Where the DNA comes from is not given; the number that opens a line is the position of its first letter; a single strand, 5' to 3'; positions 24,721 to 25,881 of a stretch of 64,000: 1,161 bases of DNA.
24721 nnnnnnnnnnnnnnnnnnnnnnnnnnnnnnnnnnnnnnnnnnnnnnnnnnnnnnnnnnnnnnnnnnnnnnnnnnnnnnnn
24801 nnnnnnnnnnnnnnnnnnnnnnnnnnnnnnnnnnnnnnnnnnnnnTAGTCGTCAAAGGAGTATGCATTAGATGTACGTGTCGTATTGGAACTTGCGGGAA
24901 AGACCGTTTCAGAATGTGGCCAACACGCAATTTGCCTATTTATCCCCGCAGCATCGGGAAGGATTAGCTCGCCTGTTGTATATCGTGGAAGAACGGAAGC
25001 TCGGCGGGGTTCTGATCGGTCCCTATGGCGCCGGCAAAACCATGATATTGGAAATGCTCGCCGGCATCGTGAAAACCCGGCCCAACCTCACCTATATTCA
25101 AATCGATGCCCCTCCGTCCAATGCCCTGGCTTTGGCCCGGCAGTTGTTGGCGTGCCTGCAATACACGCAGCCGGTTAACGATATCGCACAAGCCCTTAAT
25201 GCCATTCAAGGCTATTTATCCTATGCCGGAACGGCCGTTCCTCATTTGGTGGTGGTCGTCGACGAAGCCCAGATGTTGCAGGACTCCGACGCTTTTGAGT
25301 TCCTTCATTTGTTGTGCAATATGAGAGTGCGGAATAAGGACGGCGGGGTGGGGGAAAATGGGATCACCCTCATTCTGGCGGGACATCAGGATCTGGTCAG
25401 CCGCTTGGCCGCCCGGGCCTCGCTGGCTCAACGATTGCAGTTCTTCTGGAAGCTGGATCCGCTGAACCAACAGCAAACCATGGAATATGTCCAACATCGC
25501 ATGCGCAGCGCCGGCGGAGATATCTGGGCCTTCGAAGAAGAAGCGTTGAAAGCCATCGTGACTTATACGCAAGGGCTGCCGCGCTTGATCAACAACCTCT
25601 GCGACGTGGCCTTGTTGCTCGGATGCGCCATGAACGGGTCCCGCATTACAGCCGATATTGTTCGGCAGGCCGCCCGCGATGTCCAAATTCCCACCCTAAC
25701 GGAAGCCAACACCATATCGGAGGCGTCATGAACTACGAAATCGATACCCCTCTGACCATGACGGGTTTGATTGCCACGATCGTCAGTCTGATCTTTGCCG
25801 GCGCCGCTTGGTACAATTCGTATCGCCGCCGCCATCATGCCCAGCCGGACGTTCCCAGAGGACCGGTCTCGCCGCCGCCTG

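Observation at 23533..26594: Receiver / KaiC-like ATPase / ExeA-like AAA ATPase / Pro-rich bitopic protein / membrane-anchored receiver operon facing the synthase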

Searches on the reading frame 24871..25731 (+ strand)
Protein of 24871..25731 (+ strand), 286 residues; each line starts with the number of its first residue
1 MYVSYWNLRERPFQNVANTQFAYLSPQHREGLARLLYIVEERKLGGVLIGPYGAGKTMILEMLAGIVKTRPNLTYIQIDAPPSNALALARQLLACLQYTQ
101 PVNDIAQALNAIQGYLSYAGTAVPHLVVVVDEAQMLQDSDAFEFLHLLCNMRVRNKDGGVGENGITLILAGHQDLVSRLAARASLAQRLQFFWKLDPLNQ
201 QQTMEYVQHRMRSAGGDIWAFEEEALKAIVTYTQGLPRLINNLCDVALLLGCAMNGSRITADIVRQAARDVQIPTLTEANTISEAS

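Call 3: search_protein_families(library=pfam, proteins=[window:24871-25731:+], max_evalue=0.01)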
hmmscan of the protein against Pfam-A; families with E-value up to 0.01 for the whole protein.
window:24871-25731:+ (286 aa): 7 families
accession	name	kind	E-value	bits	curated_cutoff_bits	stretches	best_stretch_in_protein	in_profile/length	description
PF13401.12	AAA_22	-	1.3e-14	55.1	27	1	43-179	5-130/130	AAA domain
PF13604.12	AAA_30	-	6.9e-06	26.4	27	1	38-150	13-114/191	AAA domain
PF13191.12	AAA_16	-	0.0001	23.3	32.6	1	30-143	10-151/167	AAA ATPase domain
PF13245.12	AAA_19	-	0.00045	20.8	25.1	1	47-148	15-114/134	AAA domain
PF01637.24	ATPase_2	-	0.0019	18.5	33.2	0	102-243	91-225/225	ATPase domain predominantly from Archaea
PF07728.20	AAA_5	-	0.0027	18.2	22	0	47-155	3-96/139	AAA domain (dynein-related subfamily)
PF00004.35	AAA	-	0.0037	18.1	21.2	1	48-140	3-73/131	ATPase family associated with various cellular activities (AAA)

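Call 4: search_protein_families(library=ncbifam, proteins=[window:24871-25731:+], max_evalue=0.01)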
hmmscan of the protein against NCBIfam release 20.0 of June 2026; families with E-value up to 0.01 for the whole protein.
window:24871-25731:+ (286 aa): 7 families
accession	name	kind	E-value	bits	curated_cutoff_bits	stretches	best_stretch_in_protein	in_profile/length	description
TIGR03015.1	pepcterm_ATPase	hypoth_equivalog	8.7e-35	120.4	324.5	1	1-272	1-267/269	XrtA/PEP-CTERM system-associated ATPase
NF040840.2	tungstate_WtpC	equivalog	0.0007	19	440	1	47-69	30-52/347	tungstate ABC transporter ATP-binding protein WtpC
NF053672.1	bindosome_BasE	exception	0.0016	17.2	1000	1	7-85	234-310/512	bindosome assembly system ATPase subunit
NF002981.0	PRK03695.1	equivalog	0.0023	17.3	281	1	47-110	30-95/253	vitamin B12 ABC transporter ATP-binding protein BtuD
TIGR03740.1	galliderm_ABC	subfamily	0.0056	16.4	309.75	0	39-69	23-52/223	lantibiotic protection ABC transporter ATP-binding subunit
NF047389.1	ATPase_Sll1717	subfamily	0.0062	15.7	75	0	47-80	33-65/454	P-loop ATPase, Sll1717 family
TIGR03411.1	urea_trans_UrtD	equivalog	0.007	16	304.1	0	39-71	25-54/242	urea ABC transporter ATP-binding protein UrtD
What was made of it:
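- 24871..25731 (+): Soluble ExeA/MshM-like AAA+ ATPase (AAA_22): base and lid only, with no TM helix, PG-binding domain or winged helix. TIGR03015 120 bits, full length, below cutoff (calls 3, 4).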

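Call 8: find_homologous_proteins(query=window:24871-25731:+, max_evalue=0.00001)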
Query window:24871-25731:+ (286 aa): 257 proteins with E <= 0.00001 among 5532 candidates; the best 120 are listed.
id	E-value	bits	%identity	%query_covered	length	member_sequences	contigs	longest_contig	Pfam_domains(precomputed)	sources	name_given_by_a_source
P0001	1.0e-185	634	100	100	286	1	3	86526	PF13604.13,PF13401.13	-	-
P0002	6.8e-125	434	69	97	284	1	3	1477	PF13604.13,PF13401.13,PF13191.13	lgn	-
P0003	1.4e-122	427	66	100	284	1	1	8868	PF13173.13,PF13604.13,PF13401.13,PF13191.13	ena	-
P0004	6.3e-122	424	67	100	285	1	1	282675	PF13401.13,PF05621.18,PF13191.13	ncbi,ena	-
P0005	8.1e-120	418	66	100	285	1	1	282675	PF13604.13,PF13401.13,PF13191.13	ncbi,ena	-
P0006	1.9e-119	416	66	100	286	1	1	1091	PF13401.13,PF13191.13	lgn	-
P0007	8.8e-113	394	63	97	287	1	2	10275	PF13604.13,PF13401.13,PF13191.13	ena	-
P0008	8.0e-111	388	60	98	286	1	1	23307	PF13401.13,PF13191.13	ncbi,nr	ncbi:MAG: AAA family ATPase [Kiritimatiellaeota bacterium]|nr:AAA family ATPase [Kiritimatiellota ba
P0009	8.4e-111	388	61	99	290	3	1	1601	PF13604.13,PF13401.13,PF13191.13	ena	-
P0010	1.3e-110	387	61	97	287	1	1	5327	PF13401.13,PF13191.13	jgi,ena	-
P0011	5.8e-110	385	60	100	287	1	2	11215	PF13401.13,PF13191.13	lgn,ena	-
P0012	1.8e-109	384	59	98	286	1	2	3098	PF13401.13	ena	-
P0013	2.1e-109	383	61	98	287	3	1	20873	PF13401.13,PF13191.13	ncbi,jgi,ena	jgi:general secretion pathway protein A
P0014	6.7e-109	382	59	97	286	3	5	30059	PF13401.13,PF13191.13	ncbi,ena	-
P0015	7.6e-109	382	60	97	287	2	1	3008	PF13604.13,PF13401.13,PF05621.18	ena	-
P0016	4.3e-108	379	61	97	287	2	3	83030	PF13401.13,PF13191.13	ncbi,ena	-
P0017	1.3e-106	374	58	97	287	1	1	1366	PF13401.13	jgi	jgi:general secretion pathway protein A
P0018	1.3e-106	374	58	98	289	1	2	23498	PF13401.13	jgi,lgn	jgi:general secretion pathway protein A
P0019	2.4e-106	373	60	97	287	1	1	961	PF13401.13,PF13191.13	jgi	-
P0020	4.3e-106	373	58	98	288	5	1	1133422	PF13401.13,PF13191.13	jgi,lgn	jgi:general secretion pathway protein A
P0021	4.7e-106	372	61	96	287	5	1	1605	PF13604.13,PF13401.13,PF13191.13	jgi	-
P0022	2.8e-105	370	58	98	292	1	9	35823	PF13401.13,PF13191.13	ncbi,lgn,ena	-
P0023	2.2e-104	367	58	97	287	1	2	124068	PF13401.13,PF05621.18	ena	-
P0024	2.8e-104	367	58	97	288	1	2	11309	PF13401.13,PF13191.13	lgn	-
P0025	2.3e-103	364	58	96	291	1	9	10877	PF13401.13,PF13191.13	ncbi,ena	-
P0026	3.8e-102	360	56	95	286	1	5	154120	PF13401.13,PF13191.13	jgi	-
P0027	5.1e-102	359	58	96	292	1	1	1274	PF13401.13,PF13191.13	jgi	jgi:general secretion pathway protein A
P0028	1.6e-99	351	54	97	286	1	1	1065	PF13401.13,PF13191.13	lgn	-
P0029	7.2e-99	349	55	97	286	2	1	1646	PF13401.13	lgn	-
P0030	1.3e-96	341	55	96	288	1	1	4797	PF13401.13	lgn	-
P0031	4.0e-96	340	55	97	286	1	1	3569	PF13401.13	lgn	-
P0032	1.7e-95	338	55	95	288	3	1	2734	PF13401.13,PF13191.13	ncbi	-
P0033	2.2e-95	337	54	97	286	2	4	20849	PF13401.13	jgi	jgi:general secretion pathway protein A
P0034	1.6e-94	335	56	99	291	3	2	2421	PF13401.13,PF05621.18,PF13191.13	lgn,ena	-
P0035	1.1e-93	332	54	97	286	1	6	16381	PF13401.13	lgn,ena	-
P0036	4.4e-93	330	53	96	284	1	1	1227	PF13401.13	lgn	-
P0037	4.6e-93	330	53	100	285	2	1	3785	PF13401.13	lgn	-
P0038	3.2e-91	324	51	98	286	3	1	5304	PF13401.13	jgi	jgi:general secretion pathway protein A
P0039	4.0e-91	323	53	96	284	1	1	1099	PF13401.13,PF13191.13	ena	-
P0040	1.2e-90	322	53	97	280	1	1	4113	PF13401.13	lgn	-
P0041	2.6e-90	321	53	96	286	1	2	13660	PF13401.13,PF01637.25,PF13191.13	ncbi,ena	-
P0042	1.5e-89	318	51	96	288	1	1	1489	PF13401.13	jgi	-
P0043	2.5e-89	318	50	97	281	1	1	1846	PF13401.13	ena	-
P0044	3.0e-89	317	52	97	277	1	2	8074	PF13401.13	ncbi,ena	-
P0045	1.3e-88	315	52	97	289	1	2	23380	PF13401.13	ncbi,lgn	-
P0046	3.4e-88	314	51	97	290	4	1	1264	PF13401.13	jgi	-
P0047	1.9e-87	311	51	96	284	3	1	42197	PF13604.13,PF13401.13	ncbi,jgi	jgi:general secretion pathway protein A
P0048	2.4e-87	311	50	98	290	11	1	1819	PF13401.13,PF20703.4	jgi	-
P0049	1.3e-86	309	49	96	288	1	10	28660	PF13401.13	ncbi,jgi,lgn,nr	ncbi:MAG: hypothetical protein FJ221_10855 [Lentisphaerae bacterium]|nr:hypothetical protein [Lentis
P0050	1.5e-86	308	50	98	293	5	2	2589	PF13401.13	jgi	jgi:general secretion pathway protein A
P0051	1.8e-86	308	50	98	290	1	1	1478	PF13401.13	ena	-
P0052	3.0e-86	307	50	98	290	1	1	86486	PF13401.13,PF20703.4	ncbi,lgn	-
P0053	3.7e-86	307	49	97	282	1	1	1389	PF13401.13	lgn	-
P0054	8.8e-86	306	49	98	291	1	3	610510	PF13401.13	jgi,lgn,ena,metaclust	metaclust:\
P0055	9.5e-86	306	53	98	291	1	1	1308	PF13401.13,PF13191.13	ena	-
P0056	3.1e-85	304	51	98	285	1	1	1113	PF13604.13,PF13401.13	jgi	jgi:general secretion pathway protein A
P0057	3.4e-85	304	50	97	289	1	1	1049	PF13401.13,PF20703.4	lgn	-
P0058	3.8e-85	304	49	96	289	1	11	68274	PF13401.13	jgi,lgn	jgi:type II secretory pathway predicted ATPase ExeA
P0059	5.8e-85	303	49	96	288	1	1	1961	PF13401.13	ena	-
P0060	6.4e-85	303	50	98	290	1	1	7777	PF13401.13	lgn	-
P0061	7.6e-85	303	51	97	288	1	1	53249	PF13401.13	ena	-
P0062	8.9e-85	303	51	95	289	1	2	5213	PF13401.13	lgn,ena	-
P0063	1.2e-84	302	49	99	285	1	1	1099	PF13604.13,PF13245.13,PF13401.13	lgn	-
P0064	1.2e-84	302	48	96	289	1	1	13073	PF13401.13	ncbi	-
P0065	1.4e-84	302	47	96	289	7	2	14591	PF13401.13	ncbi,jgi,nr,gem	ncbi:MAG: hypothetical protein BWK77_05815 [Verrucomicrobia bacterium A1]|nr:MAG: hypothetical prote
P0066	1.7e-84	302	51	98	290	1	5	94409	PF13401.13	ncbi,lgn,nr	ncbi:MAG: AAA family ATPase [Verrucomicrobia bacterium]|nr:AAA family ATPase [Verrucomicrobiota bact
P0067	1.8e-84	302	50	96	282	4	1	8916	PF13401.13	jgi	jgi:general secretion pathway protein A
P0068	2.1e-84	301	48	98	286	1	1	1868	PF13401.13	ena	-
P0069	2.2e-84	301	51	98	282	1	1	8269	PF13401.13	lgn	-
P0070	2.3e-84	301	51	96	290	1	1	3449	PF13401.13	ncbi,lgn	-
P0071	3.4e-84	301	50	98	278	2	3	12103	PF13401.13,PF13191.13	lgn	-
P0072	4.4e-84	300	50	96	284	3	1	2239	PF13401.13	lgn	-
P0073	5.2e-84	300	51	98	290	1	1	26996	PF13401.13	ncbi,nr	ncbi:MAG: AAA family ATPase [Kiritimatiellae bacterium]|nr:AAA family ATPase [Kiritimatiellia bacter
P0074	5.7e-84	300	50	97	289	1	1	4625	PF13401.13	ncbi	-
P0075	7.6e-84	300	49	97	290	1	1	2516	PF13401.13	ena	-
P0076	9.6e-84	299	49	92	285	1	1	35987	PF13604.13,PF13401.13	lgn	-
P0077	2.0e-83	298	49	96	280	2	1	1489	PF13401.13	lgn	-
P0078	2.0e-83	298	49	95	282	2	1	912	PF13401.13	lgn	-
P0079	2.1e-83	298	50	95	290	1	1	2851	PF13401.13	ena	-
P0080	4.5e-83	297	48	96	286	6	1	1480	PF13401.13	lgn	-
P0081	5.3e-83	297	48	97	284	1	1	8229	PF13401.13,PF13191.13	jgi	-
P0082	6.6e-83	297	49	96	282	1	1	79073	PF13401.13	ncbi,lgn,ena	-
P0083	6.8e-83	296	48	100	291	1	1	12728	PF13401.13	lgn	-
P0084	7.5e-83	296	50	95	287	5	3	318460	PF13604.13,PF13401.13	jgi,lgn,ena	jgi:general secretion pathway protein A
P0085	7.7e-83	296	50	98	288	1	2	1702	PF13401.13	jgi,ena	-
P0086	8.2e-83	296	49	97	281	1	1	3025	PF13401.13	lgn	-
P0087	9.1e-83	296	48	99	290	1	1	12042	PF13401.13,PF20703.4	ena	-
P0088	9.2e-83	296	48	99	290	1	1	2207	PF13401.13,PF20703.4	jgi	-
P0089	1.9e-82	295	51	96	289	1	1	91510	PF13604.13,PF13401.13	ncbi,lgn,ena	-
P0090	2.7e-82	294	49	100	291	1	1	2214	PF13401.13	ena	-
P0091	2.8e-82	294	50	95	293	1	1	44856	PF13604.13,PF13401.13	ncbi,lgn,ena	-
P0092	3.1e-82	294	50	95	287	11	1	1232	PF00004.36,PF13401.13,PF13191.13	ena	-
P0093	6.5e-82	293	49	96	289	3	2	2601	PF13401.13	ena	-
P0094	1.4e-81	292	49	95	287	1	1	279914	PF13401.13,PF13191.13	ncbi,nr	ncbi:MAG: AAA family ATPase [Kiritimatiellae bacterium]|nr:AAA family ATPase [Kiritimatiellia bacter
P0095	1.5e-81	292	49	96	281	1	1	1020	PF13401.13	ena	-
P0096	1.8e-81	292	47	96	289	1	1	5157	PF13401.13,PF13191.13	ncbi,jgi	-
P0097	2.1e-81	292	50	96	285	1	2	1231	PF13604.13,PF13401.13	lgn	-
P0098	2.6e-81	291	48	97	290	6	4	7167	PF13401.13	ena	-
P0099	2.8e-81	291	49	96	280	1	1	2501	PF13401.13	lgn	-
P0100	3.1e-81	291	47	98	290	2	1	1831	PF13401.13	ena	-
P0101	4.5e-81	290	47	97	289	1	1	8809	PF13401.13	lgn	-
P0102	7.5e-81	290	47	96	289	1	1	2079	PF13401.13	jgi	jgi:general secretion pathway protein A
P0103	1.0e-80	289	50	94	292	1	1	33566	PF13401.13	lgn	-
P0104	1.6e-80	289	49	96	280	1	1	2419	PF13401.13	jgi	jgi:general secretion pathway protein A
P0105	1.7e-80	289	49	94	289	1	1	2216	PF13401.13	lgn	-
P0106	2.1e-80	288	49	94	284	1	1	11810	PF13401.13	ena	-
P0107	2.4e-80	288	49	95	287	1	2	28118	PF13401.13,PF13191.13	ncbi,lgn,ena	-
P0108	9.5e-80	286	49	96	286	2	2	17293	PF13401.13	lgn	-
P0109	1.8e-79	285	48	98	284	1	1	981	PF13401.13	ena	-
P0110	2.3e-79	285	48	96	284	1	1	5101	PF13401.13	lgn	-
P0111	3.3e-79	284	47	98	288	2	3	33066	PF13401.13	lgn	-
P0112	4.1e-79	284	48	95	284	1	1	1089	PF13401.13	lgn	-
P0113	4.2e-79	284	48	98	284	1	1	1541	PF13401.13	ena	-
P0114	4.6e-79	284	47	99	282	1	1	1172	PF13604.13,PF13401.13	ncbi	-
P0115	5.4e-79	284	48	97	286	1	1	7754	PF13401.13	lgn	-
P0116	5.6e-79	284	48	95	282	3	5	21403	PF13401.13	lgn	-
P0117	6.6e-79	283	49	96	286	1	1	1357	PF13401.13,PF13191.13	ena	-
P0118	8.9e-79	283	48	96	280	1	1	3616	PF13401.13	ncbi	-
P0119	1.2e-78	283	52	88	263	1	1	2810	PF13401.13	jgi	jgi:type II secretory pathway predicted ATPase ExeA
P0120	1.3e-78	282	50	94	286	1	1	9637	PF13401.13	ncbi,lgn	-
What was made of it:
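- The ATPase belongs to the ExeA/MshM/TIGR03015 sequence family (call 4), and JGI annotations call its homologues 'general secretion pathway protein A' (call 8).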

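Call 9: find_encoding_contigs(protein=P0004, flank=10000, max_places=2)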
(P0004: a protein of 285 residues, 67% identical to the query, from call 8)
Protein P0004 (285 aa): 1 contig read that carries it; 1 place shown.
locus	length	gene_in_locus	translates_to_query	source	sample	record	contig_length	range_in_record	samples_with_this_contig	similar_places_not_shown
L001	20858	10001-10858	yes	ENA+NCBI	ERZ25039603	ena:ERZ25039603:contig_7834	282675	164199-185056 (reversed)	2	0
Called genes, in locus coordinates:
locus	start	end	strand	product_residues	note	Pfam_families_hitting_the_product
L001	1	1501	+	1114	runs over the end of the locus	PF00515:TPR_1 (weak), PF07719:TPR_2 (weak), PF13181:TPR_8 (weak), PF23914:TPR_CcmH_CycH, PF14559:TPR_19 (weak), PF13432:TPR_16 (weak), PF14559:TPR_19 (weak), PF01522:Polysacc_deac_1, +9 more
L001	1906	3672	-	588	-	PF01609:DDE_Tnp_1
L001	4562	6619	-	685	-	PF07719:TPR_2 (faint), PF13414:TPR_11 (faint), PF13428:TPR_14 (faint), PF13432:TPR_16 (faint), PF14559:TPR_19 (faint)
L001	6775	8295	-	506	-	PF00535:Glycos_transf_2, PF13641:Glyco_tranf_2_3, PF03142:Chitin_synth_2, PF01644:Chitin_synth_1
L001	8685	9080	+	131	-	PF00072:Response_reg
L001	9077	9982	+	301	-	PF06745:ATPase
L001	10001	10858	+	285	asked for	PF05621:TniB (faint), PF13191:AAA_16, PF13401:AAA_22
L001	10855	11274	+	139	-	-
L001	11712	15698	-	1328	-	PF01522:Polysacc_deac_1 (weak), PF07719:TPR_2 (faint), PF13428:TPR_14 (faint), PF13432:TPR_16 (faint), PF13371:TPR_9 (faint), PF14559:TPR_19 (faint)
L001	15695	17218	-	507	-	PF00535:Glycos_transf_2, PF13641:Glyco_tranf_2_3, PF01644:Chitin_synth_1, PF03142:Chitin_synth_2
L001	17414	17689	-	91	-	-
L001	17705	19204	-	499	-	PF03062:MBOAT, PF13813:MBOAT_2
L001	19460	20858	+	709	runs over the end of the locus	PF02638:GHL10, PF13200:DUF4015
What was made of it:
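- Tried and rejected: Sequence profiles place it in TIGR03015/ExeA-like, with only faint TniB hits (calls 4, 9). A DDE transposase in L001 is an insertion between the two synthase operons (call 9).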

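Call 10: find_encoding_contigs(protein=P0020, flank=10000, max_places=2)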
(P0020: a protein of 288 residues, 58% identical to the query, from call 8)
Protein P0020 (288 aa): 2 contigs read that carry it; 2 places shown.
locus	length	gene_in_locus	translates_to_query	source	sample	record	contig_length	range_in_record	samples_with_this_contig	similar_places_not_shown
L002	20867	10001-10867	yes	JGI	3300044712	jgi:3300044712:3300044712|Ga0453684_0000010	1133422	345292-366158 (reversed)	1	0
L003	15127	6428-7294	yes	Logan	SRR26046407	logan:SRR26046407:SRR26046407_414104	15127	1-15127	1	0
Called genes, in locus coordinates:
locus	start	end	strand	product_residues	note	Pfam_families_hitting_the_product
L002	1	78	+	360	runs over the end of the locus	PF00180:Iso_dh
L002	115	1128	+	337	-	PF01118:Semialdhyde_dh, PF02774:Semialdhyde_dhC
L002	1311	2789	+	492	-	PF02310:B12-binding, PF04055:Radical_SAM, PF13282:DUF4070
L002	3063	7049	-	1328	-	PF01522:Polysacc_deac_1, PF14559:TPR_19 (faint)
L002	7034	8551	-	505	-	PF00535:Glycos_transf_2, PF13641:Glyco_tranf_2_3, PF03142:Chitin_synth_2, PF01644:Chitin_synth_1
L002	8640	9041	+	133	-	PF00072:Response_reg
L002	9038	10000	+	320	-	PF06745:ATPase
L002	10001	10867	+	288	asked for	PF13191:AAA_16 (faint), PF13401:AAA_22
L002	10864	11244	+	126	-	-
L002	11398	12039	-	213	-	-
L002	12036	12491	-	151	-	PF22811:Zn_ribbon_NrdR, PF03477:ATP-cone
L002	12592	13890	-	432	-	PF13620:CarboxypepD_reg (faint), PF08308:PEGA, PF13715:CarbopepD_reg_2 (faint), PF08308:PEGA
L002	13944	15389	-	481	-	PF16697:Yop-YscD_cpl, PF00498:FHA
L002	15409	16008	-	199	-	PF07963:N_methyl (weak), PF07596:SBP_bac_10 (faint)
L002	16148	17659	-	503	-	-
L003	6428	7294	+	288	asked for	PF13191:AAA_16 (faint), PF13401:AAA_22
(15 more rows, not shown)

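Call 11: find_encoding_contigs(protein=P0054, flank=10000, max_places=1)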
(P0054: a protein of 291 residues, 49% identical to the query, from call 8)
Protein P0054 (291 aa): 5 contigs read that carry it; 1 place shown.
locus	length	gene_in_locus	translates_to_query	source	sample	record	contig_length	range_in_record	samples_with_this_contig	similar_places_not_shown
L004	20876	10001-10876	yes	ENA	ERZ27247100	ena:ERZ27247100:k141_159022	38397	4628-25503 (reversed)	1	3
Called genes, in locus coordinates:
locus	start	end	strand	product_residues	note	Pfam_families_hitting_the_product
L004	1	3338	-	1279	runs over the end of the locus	PF01522:Polysacc_deac_1, PF07719:TPR_2 (faint), PF13428:TPR_14 (faint), PF14559:TPR_19 (weak)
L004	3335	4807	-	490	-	PF00535:Glycos_transf_2, PF13641:Glyco_tranf_2_3, PF01644:Chitin_synth_1, PF03142:Chitin_synth_2, PF13632:Glyco_trans_2_3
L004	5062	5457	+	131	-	PF00072:Response_reg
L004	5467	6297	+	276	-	PF06745:ATPase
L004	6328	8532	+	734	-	PF00989:PAS, PF13426:PAS_9, PF00989:PAS, PF13188:PAS_8, PF08447:PAS_3, PF13426:PAS_9, PF00512:HisKA, PF02518:HATPase_c, +6 more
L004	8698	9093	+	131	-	PF00072:Response_reg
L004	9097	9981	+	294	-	PF06745:ATPase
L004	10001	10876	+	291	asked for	PF13401:AAA_22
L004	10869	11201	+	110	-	-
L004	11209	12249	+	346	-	PF13379:NMT1_2, PF09084:NMT1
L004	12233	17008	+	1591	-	PF02743:dCache_1, PF00672:HAMP, PF00989:PAS, PF08448:PAS_4, PF13426:PAS_9, PF00989:PAS, PF08448:PAS_4, PF13426:PAS_9, +17 more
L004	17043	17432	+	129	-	PF05635:23S_rRNA_IVP, PF22296:bAvd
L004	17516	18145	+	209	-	PF00072:Response_reg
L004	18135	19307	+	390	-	PF00989:PAS, PF13188:PAS_8 (weak), PF08448:PAS_4, PF13426:PAS_9, PF07536:HWE_HK (weak), PF07568:HisKA_2, PF13581:HATPase_c_2, PF02518:HATPase_c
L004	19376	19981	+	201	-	PF00072:Response_reg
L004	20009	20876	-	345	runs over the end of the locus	PF00069:Pkinase, PF07714:PK_Tyr_Ser-Thr, PF01636:APH (faint), PF03109:ABC1 (faint)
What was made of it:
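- L004 carries an extra RR-KaiC pair plus PAS kinases (call 11).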

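Call 12: find_encoding_contigs(protein=P0084, flank=10000, max_places=1)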
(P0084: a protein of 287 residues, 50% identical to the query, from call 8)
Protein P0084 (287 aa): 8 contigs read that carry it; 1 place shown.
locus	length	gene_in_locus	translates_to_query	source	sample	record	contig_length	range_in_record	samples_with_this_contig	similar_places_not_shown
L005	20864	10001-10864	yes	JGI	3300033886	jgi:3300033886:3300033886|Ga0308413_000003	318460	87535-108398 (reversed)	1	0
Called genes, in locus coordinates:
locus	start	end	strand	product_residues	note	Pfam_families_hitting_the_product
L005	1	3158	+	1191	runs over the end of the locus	PF09613:HrpB1_HrpK (faint), PF24575:TPR_Slam (faint), PF25063:ARM_TT21_C (faint), PF00515:TPR_1 (faint), PF14559:TPR_19 (weak), PF23914:TPR_CcmH_CycH, PF14559:TPR_19 (weak), PF01522:Polysacc_deac_1, +10 more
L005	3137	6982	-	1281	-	PF01522:Polysacc_deac_1 (weak), PF07719:TPR_2 (faint), PF13428:TPR_14 (faint), PF13432:TPR_16, PF14559:TPR_19 (faint)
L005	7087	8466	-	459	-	PF13506:Glyco_transf_21, PF13641:Glyco_tranf_2_3, PF00535:Glycos_transf_2, PF03142:Chitin_synth_2, PF01644:Chitin_synth_1, PF13632:Glyco_trans_2_3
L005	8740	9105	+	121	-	PF00072:Response_reg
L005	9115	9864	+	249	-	PF06745:ATPase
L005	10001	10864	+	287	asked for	PF13604:AAA_30 (faint), PF13401:AAA_22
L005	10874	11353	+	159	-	-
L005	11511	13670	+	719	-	PF02638:GHL10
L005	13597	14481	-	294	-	PF01513:NAD_kinase, PF20143:NAD_kinase_C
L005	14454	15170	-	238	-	PF01479:S4, PF01728:FtsJ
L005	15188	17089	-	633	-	PF13292:DXP_synthase_N, PF02775:TPP_enzyme_C (faint), PF02779:Transket_pyr, PF02780:Transketolase_C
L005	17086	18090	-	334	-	PF00528:BPD_transp_1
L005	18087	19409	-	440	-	PF19300:BPD_transp_1_N, PF00528:BPD_transp_1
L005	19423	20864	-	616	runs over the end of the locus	PF00496:SBP_bac_5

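Call 13: find_encoding_contigs(protein=P0049, flank=10000, max_places=1)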
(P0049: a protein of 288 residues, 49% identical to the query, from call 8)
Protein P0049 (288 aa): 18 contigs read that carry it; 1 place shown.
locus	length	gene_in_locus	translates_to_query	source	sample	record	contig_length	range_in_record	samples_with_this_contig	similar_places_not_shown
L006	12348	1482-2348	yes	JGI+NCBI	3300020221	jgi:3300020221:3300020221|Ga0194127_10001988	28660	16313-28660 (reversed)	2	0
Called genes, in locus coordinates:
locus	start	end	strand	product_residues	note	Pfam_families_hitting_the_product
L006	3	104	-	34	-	?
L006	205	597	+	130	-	PF00072:Response_reg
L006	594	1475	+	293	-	PF06745:ATPase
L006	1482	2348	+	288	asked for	PF13401:AAA_22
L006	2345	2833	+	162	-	-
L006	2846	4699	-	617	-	PF02310:B12-binding (weak), PF04055:Radical_SAM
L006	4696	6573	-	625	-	PF01807:Zn_ribbon_DnaG, PF08275:DNAG_N, PF01751:Toprim, PF13155:Toprim_2, PF13362:Toprim_3 (weak), PF13662:Toprim_4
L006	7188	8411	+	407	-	PF01120:Alpha_L_fucos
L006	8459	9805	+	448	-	PF01408:GFO_IDH_MocA, PF19051:GFO_IDH_MocA_C2, PF22725:GFO_IDH_MocA_C3 (faint)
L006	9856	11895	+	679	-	PF13646:HEAT_2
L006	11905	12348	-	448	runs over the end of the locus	PF03477:ATP-cone, PF00485:PRK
